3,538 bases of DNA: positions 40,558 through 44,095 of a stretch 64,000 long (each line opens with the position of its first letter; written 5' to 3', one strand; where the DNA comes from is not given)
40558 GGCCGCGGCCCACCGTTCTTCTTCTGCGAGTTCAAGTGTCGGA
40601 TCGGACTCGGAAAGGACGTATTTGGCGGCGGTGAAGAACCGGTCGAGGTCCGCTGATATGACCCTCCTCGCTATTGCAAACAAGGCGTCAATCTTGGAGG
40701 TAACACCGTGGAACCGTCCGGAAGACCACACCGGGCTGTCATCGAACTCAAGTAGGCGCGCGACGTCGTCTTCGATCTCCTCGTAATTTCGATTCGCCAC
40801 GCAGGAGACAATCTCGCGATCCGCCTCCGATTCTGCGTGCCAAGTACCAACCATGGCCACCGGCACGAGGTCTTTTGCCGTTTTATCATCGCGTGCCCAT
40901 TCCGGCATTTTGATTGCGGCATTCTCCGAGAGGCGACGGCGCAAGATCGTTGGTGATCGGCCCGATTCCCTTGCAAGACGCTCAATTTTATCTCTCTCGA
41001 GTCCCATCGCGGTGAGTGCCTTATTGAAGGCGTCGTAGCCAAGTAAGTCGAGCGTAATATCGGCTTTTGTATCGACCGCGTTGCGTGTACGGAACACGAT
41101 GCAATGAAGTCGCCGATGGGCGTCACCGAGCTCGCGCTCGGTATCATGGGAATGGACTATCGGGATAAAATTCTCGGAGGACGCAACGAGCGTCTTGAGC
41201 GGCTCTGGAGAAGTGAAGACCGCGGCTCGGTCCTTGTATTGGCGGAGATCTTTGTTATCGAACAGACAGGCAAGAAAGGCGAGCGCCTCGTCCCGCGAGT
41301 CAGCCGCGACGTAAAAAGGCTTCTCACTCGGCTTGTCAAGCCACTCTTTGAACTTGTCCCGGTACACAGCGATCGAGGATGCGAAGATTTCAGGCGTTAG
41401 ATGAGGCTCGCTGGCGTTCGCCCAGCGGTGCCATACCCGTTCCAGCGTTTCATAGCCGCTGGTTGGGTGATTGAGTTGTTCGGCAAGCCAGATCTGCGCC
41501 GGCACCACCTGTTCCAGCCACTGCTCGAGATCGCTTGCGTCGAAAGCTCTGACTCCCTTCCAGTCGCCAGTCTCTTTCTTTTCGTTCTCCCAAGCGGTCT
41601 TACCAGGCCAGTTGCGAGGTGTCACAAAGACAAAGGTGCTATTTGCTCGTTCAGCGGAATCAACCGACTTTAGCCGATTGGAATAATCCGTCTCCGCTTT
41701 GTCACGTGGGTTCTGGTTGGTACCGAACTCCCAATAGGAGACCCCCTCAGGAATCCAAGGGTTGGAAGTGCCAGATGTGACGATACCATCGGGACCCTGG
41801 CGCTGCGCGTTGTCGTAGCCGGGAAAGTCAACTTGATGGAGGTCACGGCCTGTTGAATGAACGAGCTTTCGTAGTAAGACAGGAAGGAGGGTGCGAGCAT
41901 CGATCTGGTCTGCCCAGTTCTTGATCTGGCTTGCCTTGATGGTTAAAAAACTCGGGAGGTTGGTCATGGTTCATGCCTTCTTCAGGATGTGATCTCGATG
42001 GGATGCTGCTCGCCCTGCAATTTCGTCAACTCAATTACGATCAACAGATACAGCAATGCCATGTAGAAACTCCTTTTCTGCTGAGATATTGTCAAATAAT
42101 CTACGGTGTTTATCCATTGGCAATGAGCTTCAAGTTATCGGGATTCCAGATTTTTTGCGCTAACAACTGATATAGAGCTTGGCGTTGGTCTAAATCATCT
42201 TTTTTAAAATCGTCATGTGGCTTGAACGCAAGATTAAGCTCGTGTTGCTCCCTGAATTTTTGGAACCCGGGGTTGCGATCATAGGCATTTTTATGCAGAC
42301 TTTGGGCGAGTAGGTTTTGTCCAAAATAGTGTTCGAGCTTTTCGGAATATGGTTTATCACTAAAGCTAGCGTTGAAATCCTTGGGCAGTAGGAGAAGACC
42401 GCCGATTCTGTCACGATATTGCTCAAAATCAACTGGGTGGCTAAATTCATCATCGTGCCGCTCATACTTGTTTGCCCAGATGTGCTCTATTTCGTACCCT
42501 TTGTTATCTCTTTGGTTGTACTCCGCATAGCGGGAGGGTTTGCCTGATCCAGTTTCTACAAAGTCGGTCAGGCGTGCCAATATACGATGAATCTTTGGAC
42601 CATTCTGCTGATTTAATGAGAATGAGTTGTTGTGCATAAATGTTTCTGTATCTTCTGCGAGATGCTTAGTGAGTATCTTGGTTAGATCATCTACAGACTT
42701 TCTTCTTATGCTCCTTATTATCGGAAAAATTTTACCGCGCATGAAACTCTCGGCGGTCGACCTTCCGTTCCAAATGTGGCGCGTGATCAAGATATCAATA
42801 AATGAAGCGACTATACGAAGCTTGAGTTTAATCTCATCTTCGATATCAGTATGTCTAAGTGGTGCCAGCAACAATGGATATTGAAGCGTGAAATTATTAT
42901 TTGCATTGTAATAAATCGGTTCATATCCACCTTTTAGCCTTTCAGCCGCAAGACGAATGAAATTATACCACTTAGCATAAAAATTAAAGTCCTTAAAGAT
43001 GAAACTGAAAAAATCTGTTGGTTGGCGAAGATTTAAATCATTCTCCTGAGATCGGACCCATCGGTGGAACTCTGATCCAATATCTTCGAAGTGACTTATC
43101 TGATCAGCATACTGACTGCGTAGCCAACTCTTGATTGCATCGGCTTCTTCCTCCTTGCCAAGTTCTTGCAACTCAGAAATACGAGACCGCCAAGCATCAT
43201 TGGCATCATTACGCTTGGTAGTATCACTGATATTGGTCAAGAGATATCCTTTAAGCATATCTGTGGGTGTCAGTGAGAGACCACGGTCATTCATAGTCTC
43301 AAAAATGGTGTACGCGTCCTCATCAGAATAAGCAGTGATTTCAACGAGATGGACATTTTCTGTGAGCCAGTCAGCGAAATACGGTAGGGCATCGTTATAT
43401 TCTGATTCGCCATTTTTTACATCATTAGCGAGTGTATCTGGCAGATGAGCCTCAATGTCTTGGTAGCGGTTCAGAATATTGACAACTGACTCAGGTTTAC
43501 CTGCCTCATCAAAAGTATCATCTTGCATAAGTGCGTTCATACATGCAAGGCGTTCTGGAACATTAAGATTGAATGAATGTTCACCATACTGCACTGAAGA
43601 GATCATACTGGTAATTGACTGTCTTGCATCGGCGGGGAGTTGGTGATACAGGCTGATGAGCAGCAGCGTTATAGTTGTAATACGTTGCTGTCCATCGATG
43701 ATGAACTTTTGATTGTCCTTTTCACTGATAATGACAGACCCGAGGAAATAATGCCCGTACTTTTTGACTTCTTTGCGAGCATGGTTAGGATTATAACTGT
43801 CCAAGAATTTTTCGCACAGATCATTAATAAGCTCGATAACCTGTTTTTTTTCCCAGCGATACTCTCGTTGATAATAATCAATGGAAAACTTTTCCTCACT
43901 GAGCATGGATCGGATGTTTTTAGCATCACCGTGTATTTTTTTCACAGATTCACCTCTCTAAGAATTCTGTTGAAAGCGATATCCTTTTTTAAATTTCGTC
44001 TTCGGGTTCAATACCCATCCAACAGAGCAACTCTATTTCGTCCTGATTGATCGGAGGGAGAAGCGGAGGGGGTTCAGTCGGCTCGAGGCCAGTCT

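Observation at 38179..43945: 1262-aa orphan protein downstream of a GmrSD-like nuclease is the best candidate for an undescribed defense component or two-gene module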

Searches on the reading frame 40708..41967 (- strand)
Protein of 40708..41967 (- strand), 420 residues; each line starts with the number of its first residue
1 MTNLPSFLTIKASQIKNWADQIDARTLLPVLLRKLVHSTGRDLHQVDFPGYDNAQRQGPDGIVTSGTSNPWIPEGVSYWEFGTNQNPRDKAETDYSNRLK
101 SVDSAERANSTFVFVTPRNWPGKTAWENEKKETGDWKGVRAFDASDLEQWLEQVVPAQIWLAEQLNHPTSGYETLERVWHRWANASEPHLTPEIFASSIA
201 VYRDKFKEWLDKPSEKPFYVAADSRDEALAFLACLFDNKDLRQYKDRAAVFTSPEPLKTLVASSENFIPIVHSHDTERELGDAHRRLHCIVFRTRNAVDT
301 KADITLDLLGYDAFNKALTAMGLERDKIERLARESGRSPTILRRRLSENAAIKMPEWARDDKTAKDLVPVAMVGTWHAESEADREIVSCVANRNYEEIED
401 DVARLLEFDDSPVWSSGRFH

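Call 28: predict_structure(alignment_id=A2)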
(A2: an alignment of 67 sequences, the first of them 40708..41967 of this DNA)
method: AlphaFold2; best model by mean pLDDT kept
length: 420 residues; sequences in the alignment: 67
mean_pLDDT: 90.8   pTM: 0.87
mean pLDDT of the five models: 90.8, 90.7, 90.3, 89.7, 89.6
residues with pLDDT >= 90: 296; 70-90: 113; 50-70: 7; < 50: 4
segments of 3 or more residues with pLDDT < 50: 1-4
pLDDT, mean of each block of 10 residues (from residue 1): 60 95 89 94 89 70 95 96 95 96 95 97 97 97 97 93 88 93 92 95 95 89 92 94 93 89 88 90 90 82 92 96 95 94 91 85 87 92 96 93 84 84
secondary structure, 60 per line:
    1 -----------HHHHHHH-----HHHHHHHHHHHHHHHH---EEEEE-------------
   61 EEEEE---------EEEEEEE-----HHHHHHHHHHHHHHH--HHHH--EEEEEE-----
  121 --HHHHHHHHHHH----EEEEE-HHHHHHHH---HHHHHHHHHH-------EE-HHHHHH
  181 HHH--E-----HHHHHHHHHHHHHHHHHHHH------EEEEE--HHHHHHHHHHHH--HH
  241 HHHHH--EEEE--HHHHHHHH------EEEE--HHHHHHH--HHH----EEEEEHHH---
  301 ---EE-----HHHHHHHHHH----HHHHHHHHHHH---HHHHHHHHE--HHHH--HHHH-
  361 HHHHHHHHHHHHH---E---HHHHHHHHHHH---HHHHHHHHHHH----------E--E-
elements in order: H12-18 H24-39 E43-47 E61-65 E75-81 H87-101 H104-107 E110-115 H123-133 E138-142 H144-151 H155-164 H175-183 H192-211 E218-222 H225-236 H239-245 E248-251 H254-261 E268-271 H274-280 E290-294 H311-320 H325-335 H339-346 H350-353 H356-359 H361-373 H381-391 H395-405

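Call 31: fold_search(model_id=the predicted structure, library=pdb)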
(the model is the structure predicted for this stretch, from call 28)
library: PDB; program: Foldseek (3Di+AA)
matches with E <= 10: 557; with E <= 0.001: 4
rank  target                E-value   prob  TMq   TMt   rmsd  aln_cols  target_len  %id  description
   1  8dgf_A                5.3e-05  1.00  0.27  0.11  12.2       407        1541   11  Avs4 bound to phage PhiV-1 portal (released 2022-08-03)
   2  8dgc_A                1.6e-04  0.92  0.21  0.07  17.9       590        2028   10  Avs3 bound to phage PhiV-1 terminase (released 2022-08-03)
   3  8dgc_B                3.4e-04  0.96  0.27  0.08  19.0       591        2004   11  Avs3 bound to phage PhiV-1 terminase (released 2022-08-03)
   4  8dgf_B                5.3e-04  0.97  0.26  0.09  16.1       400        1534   11  Avs4 bound to phage PhiV-1 portal (released 2022-08-03)
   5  8h3h_A                3.8e-03  0.75  0.24  0.20  17.3       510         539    7  Human ATAD2 Walker B mutant, ATP state (released 2023-10-18)
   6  9nc9_L                5.0e-03  0.82  0.28  0.17  13.7       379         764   12  Helical assembly of AVAST5 filament (released 2026-02-18)
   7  7tid_E                6.0e-03  0.97  0.27  0.32   8.8       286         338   10  Structure of the yeast clamp loader (Replication Factor C RFC) bound to the sliding clamp (Proliferating Cell Nuclear  (released 2022-02-16)
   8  9crx_A                8.0e-03  0.63  0.24  0.21  18.9       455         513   10  Y20S (Sec18-Sec17-Sec9-Sso1-Snc1) EDTA - Class 3 (released 2025-10-01)
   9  8juw_A                1.0e-02  0.41  0.21  0.18  17.6       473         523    8  Human ATAD2 Walker B mutant-H3/H4K5Q complex, ATP state (released 2023-10-18)
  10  2a5y_B                1.3e-02  0.80  0.30  0.26  14.5       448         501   14  Structure of a CED-4/CED-9 complex (released 2005-10-11)
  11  9nlz_C                1.3e-02  0.60  0.26  0.17  17.6       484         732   10  Y20S (Sec18-Sec17-Sec9-Sso1-Snc1) EDTA - Class 8 (released 2025-10-01)
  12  8fs8_E                1.4e-02  0.85  0.25  0.30   9.8       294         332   12  Structure of S. cerevisiae Rad24-RFC loading the 9-1-1 clamp onto a 5-nt gapped DNA (9-1-1 encircling fully bound DNA) (released 2023-06-14)
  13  9nly_C                1.4e-02  0.60  0.24  0.15  15.4       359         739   12  Y20S (Sec18-Sec17-Sec9-Sso1-Snc1) EDTA - Class 7 (released 2025-10-01)
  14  1z6t_A                2.5e-02  0.51  0.24  0.19  19.5       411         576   11  Structure of the apoptotic protease-activating factor 1 bound to ADP (released 2005-04-19)
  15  8dr1_C                3.2e-02  0.75  0.25  0.30  12.7       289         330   11  Consensus closed state of RFC:PCNA bound to a 3' ss/dsDNA junction (DNA2) (released 2022-08-17)
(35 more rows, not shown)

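Call 58: search_protein_representatives(alignment_id=A5)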
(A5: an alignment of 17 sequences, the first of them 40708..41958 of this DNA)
Query: 17 sequences, 419 profile positions. Proteins with E-value up to 0.001 (for the whole library): 4053; up to 1e-10: 3358; up to 1e-30: 2287. The best 150 are listed.
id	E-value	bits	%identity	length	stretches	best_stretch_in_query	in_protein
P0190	8.8e-192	653.9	-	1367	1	1-419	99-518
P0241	6.3e-175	598.4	-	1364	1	1-419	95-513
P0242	9.3e-170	581.4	-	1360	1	1-419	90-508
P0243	8.0e-167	571.7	-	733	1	1-419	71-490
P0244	2.3e-163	560.3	-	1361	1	1-419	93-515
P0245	6.4e-163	558.8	-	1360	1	2-417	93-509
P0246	5.1e-160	549.3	-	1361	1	1-417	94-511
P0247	5.7e-160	549.1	-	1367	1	2-419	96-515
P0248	7.1e-160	548.8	-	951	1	1-418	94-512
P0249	2.8e-159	546.8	-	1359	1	2-419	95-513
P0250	2.2e-158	543.9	-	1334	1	1-419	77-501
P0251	5.3e-156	536.1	-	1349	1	2-417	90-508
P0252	2.1e-155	534.1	-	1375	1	1-419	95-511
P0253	4.5e-155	533.0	-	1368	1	2-419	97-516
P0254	2.3e-154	530.7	-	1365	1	1-419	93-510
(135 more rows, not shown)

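Call 62: search_protein_families(library=pfam, alignment_id=A5, max_evalue=10)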
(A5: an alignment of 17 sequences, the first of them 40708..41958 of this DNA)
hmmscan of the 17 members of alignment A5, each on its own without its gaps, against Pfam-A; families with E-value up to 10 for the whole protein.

A. member 1, window:40708-41958:- (417 aa): 0 families

B. families by the number of members that match (of 17 scanned): 5 families
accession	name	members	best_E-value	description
PF18493.6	DUF5617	1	0.021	Domain of unknown function (DUF5617)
PF11338.13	DUF3140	1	0.037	Protein of unknown function (DUF3140)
PF08548.17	Peptidase_M10_C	1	0.05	Peptidase M10 serralysin C terminal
PF11796.13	DUF3323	1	0.092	Protein of unknown function N-terminus (DUF3323)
PF13371.12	TPR_9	1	0.13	Tetratricopeptide repeat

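Call 80: fold_search(model_id=the predicted structure, library=viral)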
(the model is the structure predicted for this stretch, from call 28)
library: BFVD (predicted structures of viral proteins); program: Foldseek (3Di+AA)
matches with E <= 10: 508; with E <= 0.001: 1
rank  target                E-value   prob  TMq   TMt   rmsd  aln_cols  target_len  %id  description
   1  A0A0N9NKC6            5.9e-04  0.94  0.22  0.22  14.1       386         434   11  (no name in the UniProt tables at hand)
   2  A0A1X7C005            1.3e-03  0.77  0.21  0.09  18.9       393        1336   10  (no name in the UniProt tables at hand)
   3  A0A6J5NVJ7            4.9e-03  0.35  0.21  0.17  19.7       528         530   10  Uncharacterized AAA domain-containing protein ycf46 [uncultured Caudovirales phage]
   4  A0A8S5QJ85            8.3e-03  0.99  0.25  0.34  19.0       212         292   14  Restriction endonuclease [Siphoviridae sp. ctezl47]
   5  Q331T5                8.8e-03  0.99  0.23  0.40   5.6       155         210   12  (no name in the UniProt tables at hand)
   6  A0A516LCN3            9.9e-03  0.96  0.25  0.27   7.8       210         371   15  (no name in the UniProt tables at hand)
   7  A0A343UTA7            1.2e-02  0.87  0.23  0.30  12.3       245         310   11  (no name in the UniProt tables at hand)
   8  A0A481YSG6            1.2e-02  0.85  0.18  0.17  13.9       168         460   16  Ankyrin repeat protein [Marseillevirus LCMAC102]
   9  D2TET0                1.4e-02  0.14  0.14  0.08  18.6       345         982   10  (no name in the UniProt tables at hand)
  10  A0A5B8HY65            2.1e-02  0.90  0.24  0.30  10.9       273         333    8  Uncharacterized protein [Mimiviridae sp. ChoanoV1]
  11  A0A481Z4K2            2.5e-02  0.84  0.21  0.19   8.8       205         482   14  Uncharacterized protein [Pithovirus LCPAC201]
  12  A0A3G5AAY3            2.8e-02  0.09  0.12  0.05  25.7       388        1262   10  Primase C-terminal 2 domain-containing protein [Hyperionvirus sp.]
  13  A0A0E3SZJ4            3.3e-02  0.08  0.12  0.06  21.1       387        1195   12  Polyprotein [Fusarium graminearum hypovirus 2]
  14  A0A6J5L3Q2            3.5e-02  0.89  0.21  0.24   5.4       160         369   12  AAA domain containing protein [uncultured Caudovirales phage]
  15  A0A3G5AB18            3.7e-02  0.11  0.13  0.11  24.5       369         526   12  Primase C-terminal 2 domain-containing protein [Hyperionvirus sp.]
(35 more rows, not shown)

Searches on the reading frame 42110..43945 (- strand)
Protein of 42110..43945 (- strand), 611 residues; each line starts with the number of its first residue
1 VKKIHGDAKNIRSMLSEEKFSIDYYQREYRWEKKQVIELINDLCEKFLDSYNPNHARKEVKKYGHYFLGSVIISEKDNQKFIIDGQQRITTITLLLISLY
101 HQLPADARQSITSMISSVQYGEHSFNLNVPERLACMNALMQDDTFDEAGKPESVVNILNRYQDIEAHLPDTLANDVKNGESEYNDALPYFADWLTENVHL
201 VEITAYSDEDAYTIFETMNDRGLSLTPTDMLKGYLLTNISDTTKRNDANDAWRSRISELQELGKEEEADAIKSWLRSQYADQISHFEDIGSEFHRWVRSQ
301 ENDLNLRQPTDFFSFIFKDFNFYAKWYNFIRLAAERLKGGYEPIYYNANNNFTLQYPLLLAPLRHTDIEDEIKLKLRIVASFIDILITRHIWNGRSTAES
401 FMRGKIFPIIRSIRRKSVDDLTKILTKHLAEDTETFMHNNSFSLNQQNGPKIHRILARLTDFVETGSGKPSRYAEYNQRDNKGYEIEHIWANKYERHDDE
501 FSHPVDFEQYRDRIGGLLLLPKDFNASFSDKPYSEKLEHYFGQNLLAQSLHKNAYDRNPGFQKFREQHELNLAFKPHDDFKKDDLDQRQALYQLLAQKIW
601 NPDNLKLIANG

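Call 5: search_protein_families(library=pfam, proteins=[window:42110-43945:-], max_evalue=1)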
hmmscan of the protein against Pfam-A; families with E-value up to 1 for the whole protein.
window:42110-43945:- (611 aa): 3 families
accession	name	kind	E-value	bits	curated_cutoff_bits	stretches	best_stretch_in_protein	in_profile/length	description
PF03235.19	GmrSD_N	-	4e-34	118.9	33.2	1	13-235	3-198/199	GmrSD restriction endonuclease, N-terminal domain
PF07510.16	GmrSD_C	-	2.5e-09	37.6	23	1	441-556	13-109/138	GmrSD restriction endonucleases, C-terminal domain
PF11280.13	DUF3081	-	0.1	12.8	25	1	196-226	22-50/77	Protein of unknown function (DUF3081)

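Call 6: search_protein_families(library=padloc, proteins=[window:42110-43945:-], max_evalue=1)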
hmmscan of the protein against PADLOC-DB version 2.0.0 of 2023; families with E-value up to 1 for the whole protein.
window:42110-43945:- (611 aa): 32 families (the best 25 are shown)
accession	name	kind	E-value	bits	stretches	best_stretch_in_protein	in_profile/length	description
PDLC04157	HEC-06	-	5.7e-45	151.9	1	2-541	5-519/558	-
PDLC04155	HEC-06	-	2.8e-42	143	1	3-546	4-526/562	-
PDLC04154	HEC-06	-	5e-37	125.8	2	181-542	186-529/569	-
PDLC02695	Orf5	-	8.6e-33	111.6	3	4-103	3-102/601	Orf5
PDLC02687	Orf5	-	4.3e-31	106.3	2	180-541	179-522/543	Orf5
PDLC02700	Orf5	-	1.1e-30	104.9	1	13-541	5-519/555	Orf5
PDLC02693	Orf5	-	4.5e-28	96.5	1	17-545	6-510/543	Orf5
PDLC02686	Orf5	-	1.2e-26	91.3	2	15-302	16-299/566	Orf5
PDLC02701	Orf5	-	1.7e-26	90.9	3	20-102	20-102/596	Orf5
PDLC02688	Orf5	-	8.9e-23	78.7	1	19-543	9-529/554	Orf5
PDLC02694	Orf5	-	3.8e-20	70.1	1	11-543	8-537/574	Orf5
PDLC02691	Orf5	-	2e-19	67.6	3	3-99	2-90/579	Orf5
PDLC02792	SspE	-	1.6e-18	64.5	3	8-183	10-160/771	SspE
PDLC04156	HEC-06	-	3.5e-17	60.2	2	189-250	194-255/562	-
PDLC02698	Orf5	-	1e-16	58.9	2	192-257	205-270/573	Orf5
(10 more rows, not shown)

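Call 7: search_protein_families(library=ncbifam, proteins=[window:42110-43945:-], max_evalue=1)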
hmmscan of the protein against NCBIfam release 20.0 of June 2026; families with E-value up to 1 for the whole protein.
window:42110-43945:- (611 aa): 1 family
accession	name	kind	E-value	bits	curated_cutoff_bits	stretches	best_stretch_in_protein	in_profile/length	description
TIGR03187.1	DGQHR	domain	0.012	15.4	58.85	1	68-97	87-116/276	DGQHR domain-containing protein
